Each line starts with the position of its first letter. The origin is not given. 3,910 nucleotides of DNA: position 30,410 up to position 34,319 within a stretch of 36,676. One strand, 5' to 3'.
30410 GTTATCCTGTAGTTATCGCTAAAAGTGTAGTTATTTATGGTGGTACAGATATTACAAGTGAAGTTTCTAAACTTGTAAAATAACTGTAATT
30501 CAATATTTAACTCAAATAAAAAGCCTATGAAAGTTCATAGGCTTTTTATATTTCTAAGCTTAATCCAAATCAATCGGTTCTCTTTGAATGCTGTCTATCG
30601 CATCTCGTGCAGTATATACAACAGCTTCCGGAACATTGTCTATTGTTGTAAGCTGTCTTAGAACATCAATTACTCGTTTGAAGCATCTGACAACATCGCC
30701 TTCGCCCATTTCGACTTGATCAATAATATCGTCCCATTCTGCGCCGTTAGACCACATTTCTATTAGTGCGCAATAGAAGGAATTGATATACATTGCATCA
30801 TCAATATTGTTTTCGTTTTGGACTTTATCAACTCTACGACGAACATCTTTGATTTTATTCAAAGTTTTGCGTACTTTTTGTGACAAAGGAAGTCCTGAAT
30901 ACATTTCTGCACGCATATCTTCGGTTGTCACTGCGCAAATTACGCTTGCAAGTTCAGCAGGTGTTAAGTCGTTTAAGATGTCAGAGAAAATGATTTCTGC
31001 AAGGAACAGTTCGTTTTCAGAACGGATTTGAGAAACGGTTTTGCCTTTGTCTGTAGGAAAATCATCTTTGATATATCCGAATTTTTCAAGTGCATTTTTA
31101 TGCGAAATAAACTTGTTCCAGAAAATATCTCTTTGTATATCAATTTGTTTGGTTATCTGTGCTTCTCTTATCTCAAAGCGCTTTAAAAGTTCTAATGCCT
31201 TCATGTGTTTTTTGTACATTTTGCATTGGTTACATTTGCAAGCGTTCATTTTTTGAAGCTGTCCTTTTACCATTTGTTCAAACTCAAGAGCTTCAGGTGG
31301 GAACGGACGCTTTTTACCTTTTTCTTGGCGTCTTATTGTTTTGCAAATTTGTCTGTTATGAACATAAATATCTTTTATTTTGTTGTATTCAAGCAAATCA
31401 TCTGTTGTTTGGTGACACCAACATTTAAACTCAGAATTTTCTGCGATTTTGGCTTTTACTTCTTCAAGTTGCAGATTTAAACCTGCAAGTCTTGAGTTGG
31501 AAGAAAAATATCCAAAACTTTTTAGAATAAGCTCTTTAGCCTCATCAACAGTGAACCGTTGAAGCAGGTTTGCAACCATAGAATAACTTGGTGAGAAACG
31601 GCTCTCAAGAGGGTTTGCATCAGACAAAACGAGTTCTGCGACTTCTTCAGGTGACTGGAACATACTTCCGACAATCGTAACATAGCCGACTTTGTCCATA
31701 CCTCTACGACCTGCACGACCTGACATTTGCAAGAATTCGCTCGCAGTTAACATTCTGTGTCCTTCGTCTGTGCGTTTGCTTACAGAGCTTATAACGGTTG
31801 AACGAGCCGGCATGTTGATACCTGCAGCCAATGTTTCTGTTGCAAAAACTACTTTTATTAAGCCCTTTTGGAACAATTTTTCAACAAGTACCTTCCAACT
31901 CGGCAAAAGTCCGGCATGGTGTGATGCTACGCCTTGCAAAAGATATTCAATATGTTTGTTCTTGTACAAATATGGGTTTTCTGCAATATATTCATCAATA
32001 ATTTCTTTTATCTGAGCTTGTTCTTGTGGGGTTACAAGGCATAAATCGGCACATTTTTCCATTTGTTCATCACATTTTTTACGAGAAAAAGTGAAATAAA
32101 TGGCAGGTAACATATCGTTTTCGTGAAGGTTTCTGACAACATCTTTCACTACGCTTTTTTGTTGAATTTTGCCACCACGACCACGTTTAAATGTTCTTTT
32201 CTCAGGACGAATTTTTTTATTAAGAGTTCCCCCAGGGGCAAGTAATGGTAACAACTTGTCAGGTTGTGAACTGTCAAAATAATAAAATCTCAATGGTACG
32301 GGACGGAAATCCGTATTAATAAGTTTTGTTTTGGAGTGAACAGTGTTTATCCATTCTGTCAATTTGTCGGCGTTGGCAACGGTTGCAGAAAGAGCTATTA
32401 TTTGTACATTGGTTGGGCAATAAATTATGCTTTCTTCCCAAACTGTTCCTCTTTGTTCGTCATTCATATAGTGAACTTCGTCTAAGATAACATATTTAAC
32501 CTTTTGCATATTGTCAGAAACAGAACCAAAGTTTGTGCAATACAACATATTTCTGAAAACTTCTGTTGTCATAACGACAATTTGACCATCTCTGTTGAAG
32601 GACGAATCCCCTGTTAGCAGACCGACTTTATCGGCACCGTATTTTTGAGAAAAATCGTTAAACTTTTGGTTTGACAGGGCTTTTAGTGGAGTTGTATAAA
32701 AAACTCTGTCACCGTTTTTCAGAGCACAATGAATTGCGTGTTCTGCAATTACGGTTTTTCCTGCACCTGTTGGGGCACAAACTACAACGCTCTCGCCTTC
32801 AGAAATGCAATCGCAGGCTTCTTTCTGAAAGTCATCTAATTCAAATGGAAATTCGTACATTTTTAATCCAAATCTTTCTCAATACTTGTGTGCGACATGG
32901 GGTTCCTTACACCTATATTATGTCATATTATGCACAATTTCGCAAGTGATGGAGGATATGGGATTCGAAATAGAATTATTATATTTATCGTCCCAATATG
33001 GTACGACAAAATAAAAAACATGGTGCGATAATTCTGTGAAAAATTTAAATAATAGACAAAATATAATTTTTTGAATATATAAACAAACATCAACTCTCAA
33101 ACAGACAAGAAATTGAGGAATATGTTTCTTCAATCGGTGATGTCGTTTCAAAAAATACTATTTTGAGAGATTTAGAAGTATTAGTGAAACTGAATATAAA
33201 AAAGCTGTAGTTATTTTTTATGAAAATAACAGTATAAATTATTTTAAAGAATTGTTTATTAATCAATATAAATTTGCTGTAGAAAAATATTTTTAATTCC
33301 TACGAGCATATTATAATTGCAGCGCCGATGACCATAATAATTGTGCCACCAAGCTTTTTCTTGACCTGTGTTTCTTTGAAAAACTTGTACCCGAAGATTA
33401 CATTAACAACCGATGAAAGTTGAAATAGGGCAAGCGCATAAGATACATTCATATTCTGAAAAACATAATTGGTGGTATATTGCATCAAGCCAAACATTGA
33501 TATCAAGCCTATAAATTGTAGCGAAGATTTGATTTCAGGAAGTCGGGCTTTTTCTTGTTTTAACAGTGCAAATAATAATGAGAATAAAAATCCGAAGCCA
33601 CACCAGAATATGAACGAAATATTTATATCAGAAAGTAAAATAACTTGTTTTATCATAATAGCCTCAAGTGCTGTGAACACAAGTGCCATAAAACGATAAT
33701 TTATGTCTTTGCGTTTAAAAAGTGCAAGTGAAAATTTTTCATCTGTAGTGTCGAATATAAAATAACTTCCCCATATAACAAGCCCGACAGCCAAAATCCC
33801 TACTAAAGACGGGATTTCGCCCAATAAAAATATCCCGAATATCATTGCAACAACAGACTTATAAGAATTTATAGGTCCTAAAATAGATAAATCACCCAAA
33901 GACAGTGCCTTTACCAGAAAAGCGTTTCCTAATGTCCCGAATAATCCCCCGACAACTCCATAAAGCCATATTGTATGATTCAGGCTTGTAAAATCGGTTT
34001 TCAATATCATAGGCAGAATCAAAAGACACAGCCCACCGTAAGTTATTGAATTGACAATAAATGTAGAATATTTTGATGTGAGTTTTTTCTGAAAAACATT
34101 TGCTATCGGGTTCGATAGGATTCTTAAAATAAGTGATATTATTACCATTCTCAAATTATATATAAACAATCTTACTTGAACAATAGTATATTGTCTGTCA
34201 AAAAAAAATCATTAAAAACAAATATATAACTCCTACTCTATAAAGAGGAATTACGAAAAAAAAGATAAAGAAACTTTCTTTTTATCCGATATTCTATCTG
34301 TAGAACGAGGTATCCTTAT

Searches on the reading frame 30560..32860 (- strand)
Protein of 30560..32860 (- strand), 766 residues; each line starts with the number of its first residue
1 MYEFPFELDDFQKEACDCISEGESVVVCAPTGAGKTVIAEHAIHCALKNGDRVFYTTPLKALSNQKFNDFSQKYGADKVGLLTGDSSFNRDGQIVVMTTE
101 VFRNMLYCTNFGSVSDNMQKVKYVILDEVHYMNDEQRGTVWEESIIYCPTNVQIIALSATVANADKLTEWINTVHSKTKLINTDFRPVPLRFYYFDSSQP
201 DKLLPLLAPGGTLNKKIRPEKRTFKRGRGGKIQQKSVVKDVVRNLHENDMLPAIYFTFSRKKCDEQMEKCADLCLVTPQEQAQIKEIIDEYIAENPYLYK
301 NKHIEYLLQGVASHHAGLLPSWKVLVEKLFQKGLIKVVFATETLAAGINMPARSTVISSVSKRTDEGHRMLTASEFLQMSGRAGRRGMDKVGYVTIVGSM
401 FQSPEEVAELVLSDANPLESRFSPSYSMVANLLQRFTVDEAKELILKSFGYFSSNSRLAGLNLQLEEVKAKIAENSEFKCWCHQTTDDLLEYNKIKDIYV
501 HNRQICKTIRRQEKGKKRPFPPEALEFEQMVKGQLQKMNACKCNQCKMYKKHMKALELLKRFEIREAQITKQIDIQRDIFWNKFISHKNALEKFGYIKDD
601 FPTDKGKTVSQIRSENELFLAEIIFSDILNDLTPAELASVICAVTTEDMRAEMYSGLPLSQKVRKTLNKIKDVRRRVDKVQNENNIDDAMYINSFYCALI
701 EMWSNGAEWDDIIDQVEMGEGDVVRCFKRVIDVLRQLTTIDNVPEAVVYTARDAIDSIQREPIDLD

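Call 9: search_protein_families(library=pfam, proteins=[window:30560-32860:-], max_evalue=0.001)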
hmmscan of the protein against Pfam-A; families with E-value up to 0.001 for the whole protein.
window:30560-32860:- (766 aa): 6 families
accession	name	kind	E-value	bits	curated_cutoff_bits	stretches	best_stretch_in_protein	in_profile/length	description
PF08148.17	DSHCT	-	2.4e-37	128.8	22.7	1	600-763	2-170/172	DSHCT (NUC185) domain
PF00270.35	DEAD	-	6.8e-31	107.7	26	1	11-165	3-165/167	DEAD/DEAH box helicase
PF04851.21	ResIII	-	1.7e-13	51.2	22.5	1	7-161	3-162/164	Type III restriction enzyme, res subunit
PF00271.37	Helicase_C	-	9.5e-11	42.4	23.5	1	310-387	41-110/110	Helicase conserved C-terminal domain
PF22527.2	DEXQc_Suv3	-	6.7e-08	32.7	27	1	28-151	19-124/154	DEXQ-box helicase domain of Suv3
PF01637.24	ATPase_2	-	0.00097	19.4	33.2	0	25-133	23-123/225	ATPase domain predominantly from Archaea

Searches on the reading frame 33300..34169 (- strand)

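Call 9: search_protein_families(library=pfam, proteins=[window:33300-34169:-], max_evalue=0.001)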
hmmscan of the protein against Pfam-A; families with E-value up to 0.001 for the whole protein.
window:33300-34169:- (289 aa): 1 family
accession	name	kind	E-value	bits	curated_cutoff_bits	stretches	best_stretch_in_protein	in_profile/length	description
PF00892.27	EamA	-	2e-22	80.4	28.2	2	10-139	4-134/135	EamA-like transporter family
